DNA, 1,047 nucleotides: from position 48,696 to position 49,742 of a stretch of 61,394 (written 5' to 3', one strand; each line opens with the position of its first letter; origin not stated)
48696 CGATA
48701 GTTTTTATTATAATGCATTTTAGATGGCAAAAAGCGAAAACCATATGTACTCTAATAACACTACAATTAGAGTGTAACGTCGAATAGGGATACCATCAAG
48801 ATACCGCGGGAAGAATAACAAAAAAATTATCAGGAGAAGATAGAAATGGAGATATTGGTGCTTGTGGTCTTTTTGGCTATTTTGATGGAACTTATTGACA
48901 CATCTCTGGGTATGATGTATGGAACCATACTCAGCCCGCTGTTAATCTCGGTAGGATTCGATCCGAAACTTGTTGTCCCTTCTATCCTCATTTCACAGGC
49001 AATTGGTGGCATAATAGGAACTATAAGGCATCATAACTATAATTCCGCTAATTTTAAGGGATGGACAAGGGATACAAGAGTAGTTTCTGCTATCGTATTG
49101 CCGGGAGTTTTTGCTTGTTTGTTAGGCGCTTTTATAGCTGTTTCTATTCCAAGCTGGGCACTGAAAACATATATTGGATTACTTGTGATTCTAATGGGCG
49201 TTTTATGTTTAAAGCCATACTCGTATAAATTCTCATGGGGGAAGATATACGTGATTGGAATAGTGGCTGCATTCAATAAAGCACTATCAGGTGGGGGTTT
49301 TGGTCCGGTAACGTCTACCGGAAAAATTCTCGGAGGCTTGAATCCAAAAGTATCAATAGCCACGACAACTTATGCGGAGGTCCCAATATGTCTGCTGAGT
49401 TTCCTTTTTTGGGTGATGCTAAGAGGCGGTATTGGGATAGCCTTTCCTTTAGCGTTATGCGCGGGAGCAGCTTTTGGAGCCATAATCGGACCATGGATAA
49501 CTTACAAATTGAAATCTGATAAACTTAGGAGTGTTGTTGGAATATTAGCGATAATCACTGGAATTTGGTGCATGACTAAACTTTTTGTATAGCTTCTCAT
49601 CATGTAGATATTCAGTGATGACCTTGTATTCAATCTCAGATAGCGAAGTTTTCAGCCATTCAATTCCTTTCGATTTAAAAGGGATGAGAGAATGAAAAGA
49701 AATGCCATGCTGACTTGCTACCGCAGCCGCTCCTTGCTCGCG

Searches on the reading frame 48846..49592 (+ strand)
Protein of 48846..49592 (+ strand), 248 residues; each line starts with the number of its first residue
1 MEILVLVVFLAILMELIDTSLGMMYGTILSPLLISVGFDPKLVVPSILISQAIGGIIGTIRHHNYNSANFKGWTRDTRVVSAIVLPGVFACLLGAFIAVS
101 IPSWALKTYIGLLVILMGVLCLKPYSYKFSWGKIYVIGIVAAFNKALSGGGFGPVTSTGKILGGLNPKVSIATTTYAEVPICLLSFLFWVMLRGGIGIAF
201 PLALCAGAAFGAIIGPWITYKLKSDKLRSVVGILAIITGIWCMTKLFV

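Call 11: search_protein_families(library=pfam, proteins=[window:48846-49592:+], max_evalue=0.01)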
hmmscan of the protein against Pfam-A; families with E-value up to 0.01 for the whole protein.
window:48846-49592:+ (248 aa): 1 family
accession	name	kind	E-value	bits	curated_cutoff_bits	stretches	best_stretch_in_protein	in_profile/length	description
PF01925.25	TauE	-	4.6e-25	89.1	32.6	1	8-240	2-235/237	Sulfite exporter TauE/SafE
